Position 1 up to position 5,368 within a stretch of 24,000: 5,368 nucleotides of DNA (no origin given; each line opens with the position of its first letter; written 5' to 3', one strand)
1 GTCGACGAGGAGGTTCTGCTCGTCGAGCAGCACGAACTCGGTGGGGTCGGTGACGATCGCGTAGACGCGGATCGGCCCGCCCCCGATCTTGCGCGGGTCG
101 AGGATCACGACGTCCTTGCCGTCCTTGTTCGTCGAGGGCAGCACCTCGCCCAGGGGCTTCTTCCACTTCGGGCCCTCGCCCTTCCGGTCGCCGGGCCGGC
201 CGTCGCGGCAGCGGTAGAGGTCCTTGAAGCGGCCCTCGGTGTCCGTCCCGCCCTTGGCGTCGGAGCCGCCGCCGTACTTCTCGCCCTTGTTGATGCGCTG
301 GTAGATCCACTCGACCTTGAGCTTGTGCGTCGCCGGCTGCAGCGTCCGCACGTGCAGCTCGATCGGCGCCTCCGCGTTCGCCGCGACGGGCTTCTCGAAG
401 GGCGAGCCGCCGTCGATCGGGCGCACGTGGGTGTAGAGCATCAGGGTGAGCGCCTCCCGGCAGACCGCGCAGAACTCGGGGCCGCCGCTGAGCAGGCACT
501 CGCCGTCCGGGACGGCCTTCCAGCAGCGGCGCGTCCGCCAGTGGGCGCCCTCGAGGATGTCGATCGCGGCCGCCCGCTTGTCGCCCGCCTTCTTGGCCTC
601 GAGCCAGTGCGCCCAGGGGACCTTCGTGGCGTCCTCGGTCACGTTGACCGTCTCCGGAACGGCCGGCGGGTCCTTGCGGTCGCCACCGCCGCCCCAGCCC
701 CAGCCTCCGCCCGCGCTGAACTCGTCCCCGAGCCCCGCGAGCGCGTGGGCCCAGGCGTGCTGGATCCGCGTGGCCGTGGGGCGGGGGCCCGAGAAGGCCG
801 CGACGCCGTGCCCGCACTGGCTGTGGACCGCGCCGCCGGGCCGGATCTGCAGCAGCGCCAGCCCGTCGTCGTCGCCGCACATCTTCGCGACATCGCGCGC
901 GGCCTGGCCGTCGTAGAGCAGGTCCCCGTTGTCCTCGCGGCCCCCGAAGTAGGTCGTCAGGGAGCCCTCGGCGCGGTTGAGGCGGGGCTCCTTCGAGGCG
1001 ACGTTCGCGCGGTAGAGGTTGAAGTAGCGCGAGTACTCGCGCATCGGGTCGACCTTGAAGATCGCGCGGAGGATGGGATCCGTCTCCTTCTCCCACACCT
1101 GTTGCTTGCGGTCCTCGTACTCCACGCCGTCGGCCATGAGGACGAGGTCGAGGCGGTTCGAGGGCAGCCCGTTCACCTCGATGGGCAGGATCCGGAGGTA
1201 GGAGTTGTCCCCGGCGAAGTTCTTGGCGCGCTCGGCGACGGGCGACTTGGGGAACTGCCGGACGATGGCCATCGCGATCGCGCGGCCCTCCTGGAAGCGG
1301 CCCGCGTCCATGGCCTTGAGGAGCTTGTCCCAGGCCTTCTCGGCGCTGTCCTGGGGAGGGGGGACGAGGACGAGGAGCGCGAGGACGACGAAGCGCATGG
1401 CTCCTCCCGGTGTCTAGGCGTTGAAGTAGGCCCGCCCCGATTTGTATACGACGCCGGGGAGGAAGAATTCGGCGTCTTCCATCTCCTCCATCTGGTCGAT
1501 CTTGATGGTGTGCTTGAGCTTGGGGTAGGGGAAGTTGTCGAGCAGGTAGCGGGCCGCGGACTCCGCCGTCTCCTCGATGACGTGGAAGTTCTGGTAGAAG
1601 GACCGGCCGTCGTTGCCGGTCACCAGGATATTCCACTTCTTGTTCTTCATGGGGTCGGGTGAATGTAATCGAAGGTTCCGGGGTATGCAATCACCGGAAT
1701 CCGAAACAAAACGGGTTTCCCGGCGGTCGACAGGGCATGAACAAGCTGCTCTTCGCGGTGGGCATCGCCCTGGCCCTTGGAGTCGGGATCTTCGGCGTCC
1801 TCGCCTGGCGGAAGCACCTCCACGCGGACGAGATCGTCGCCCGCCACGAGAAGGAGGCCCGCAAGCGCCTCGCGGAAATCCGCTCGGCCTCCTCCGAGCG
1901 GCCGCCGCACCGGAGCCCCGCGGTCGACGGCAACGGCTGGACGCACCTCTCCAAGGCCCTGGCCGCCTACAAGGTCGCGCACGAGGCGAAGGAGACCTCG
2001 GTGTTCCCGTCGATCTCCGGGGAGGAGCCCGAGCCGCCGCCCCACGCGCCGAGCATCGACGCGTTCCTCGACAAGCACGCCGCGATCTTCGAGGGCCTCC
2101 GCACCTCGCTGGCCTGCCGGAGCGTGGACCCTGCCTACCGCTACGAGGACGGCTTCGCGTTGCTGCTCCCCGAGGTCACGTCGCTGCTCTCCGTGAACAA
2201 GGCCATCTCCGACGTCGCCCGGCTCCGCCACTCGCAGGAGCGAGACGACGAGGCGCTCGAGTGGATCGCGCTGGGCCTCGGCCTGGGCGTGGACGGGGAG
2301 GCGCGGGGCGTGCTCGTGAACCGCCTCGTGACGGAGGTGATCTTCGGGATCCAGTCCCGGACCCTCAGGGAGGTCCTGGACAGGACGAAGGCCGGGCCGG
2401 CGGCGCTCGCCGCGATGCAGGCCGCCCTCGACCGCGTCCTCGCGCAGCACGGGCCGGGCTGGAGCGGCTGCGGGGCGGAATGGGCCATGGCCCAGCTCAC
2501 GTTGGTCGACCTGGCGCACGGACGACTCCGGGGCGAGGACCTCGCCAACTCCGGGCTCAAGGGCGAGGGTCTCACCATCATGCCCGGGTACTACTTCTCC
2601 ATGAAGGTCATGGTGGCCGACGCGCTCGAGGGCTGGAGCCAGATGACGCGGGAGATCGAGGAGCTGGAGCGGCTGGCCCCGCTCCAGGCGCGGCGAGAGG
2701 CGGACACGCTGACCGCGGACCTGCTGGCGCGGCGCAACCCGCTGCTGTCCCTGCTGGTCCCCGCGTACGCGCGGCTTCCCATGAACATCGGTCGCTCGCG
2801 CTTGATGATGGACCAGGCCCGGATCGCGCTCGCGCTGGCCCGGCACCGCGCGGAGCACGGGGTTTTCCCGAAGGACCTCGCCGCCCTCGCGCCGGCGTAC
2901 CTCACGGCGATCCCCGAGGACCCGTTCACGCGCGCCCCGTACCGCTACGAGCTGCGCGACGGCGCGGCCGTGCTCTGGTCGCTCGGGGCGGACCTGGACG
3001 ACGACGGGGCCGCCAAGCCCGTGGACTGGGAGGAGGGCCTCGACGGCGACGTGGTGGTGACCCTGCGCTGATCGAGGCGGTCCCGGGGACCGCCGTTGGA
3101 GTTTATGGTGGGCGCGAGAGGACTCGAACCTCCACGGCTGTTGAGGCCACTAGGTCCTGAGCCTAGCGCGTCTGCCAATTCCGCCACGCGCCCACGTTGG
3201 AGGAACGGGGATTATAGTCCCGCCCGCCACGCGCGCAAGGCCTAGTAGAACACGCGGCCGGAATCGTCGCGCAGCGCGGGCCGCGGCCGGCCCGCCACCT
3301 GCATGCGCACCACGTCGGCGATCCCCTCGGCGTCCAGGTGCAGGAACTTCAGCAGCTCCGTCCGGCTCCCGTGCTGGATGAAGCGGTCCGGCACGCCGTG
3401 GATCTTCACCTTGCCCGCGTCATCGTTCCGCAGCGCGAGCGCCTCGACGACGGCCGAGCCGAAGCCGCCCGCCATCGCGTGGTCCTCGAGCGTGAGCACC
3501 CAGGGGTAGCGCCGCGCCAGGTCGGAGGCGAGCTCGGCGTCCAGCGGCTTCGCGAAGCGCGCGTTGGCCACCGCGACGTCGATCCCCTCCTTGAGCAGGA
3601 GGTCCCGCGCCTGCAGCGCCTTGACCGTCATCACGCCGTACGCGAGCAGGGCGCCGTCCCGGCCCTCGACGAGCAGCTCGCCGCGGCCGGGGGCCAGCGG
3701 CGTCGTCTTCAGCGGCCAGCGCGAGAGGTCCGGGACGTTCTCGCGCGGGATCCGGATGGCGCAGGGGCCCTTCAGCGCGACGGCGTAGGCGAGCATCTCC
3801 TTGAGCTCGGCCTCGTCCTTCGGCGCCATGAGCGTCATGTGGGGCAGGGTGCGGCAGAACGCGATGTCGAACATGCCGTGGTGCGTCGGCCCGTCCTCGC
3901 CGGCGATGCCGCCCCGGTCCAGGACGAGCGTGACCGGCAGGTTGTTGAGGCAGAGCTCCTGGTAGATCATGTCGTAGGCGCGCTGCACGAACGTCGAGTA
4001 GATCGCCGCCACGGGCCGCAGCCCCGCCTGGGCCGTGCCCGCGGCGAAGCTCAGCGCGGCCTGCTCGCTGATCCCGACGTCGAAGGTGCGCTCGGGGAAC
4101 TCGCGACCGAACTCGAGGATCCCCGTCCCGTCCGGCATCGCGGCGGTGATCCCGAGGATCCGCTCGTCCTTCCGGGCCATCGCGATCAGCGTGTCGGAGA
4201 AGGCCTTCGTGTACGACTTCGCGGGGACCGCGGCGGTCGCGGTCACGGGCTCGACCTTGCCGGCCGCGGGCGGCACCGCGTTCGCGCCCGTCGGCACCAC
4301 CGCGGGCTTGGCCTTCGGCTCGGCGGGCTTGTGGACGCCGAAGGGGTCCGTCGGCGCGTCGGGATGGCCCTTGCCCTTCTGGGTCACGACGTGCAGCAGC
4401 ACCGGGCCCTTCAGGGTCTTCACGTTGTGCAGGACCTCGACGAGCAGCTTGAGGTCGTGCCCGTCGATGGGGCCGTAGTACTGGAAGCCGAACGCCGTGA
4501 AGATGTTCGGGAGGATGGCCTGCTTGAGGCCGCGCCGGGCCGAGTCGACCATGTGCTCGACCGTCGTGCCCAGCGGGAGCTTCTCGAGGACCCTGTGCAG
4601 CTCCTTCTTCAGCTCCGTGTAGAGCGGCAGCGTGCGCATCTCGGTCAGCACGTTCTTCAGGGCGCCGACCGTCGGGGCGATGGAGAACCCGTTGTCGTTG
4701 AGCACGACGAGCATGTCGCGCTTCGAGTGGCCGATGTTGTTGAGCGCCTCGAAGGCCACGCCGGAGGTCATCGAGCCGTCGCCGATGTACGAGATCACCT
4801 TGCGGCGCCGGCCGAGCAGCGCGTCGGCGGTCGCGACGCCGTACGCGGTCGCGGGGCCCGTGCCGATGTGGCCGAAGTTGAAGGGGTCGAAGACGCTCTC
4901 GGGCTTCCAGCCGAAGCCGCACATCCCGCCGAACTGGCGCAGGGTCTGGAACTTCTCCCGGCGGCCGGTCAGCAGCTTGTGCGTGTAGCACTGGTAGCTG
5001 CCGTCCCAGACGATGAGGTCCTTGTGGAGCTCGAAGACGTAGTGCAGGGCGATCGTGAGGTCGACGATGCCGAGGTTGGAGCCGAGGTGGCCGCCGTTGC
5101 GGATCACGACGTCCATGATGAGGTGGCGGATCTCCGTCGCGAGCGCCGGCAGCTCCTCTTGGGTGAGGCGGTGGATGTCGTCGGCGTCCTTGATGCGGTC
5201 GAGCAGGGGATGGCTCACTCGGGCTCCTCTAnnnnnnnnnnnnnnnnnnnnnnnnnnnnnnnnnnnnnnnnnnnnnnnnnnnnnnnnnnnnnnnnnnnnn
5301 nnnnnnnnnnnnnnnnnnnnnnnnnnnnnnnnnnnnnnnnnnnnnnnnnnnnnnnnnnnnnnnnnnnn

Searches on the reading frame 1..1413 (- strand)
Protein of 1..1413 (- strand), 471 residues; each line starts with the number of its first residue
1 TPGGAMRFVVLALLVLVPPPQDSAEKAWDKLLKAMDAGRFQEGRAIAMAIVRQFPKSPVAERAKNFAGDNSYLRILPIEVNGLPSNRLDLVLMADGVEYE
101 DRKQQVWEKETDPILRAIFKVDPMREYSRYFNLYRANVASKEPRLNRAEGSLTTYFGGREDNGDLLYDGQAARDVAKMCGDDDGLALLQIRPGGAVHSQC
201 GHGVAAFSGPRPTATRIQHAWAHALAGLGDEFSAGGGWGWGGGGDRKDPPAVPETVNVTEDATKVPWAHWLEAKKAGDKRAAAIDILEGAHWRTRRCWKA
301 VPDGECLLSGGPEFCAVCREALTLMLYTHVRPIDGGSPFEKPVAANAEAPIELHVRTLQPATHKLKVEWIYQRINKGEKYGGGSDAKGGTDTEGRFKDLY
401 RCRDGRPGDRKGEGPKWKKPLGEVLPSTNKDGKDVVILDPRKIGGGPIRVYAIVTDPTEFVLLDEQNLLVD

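Call 7: search_protein_families(library=pfam, proteins=[window:1-1413:-], max_evalue=0.01)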
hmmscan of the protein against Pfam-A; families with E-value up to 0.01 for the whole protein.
window:1-1413:- (471 aa): 1 family
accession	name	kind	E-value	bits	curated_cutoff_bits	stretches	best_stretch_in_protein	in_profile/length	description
PF09471.16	Peptidase_M64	-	3.3e-08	33.5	26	1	80-274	5-200/302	IgA Peptidase M64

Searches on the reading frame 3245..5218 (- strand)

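Call 7: search_protein_families(library=pfam, proteins=[window:3245-5218:-], max_evalue=0.01)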
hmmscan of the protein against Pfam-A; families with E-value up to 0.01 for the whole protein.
window:3245-5218:- (658 aa): 6 families
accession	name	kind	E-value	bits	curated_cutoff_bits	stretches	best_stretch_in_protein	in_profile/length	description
PF13292.11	DXP_synthase_N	-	1.2e-101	340.1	21.2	1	6-279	1-274/274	1-deoxy-D-xylulose-5-phosphate synthase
PF02779.29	Transket_pyr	-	9.7e-46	156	27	1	335-496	4-173/174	Transketolase, pyrimidine binding domain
PF02780.25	Transketolase_C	-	1.9e-25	89.6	25.9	1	511-633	1-124/124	Transketolase, C-terminal domain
PF02775.26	TPP_enzyme_C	-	1.8e-06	28.2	21.9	1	105-177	17-83/151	Thiamine pyrophosphate enzyme, C-terminal TPP binding domain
PF00456.26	Transketolase_N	-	1.6e-05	24.5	22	1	27-180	6-187/334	Transketolase, thiamine diphosphate binding domain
PF00676.26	E1_dh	-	0.0087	15.5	22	0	116-180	101-165/300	Dehydrogenase E1 component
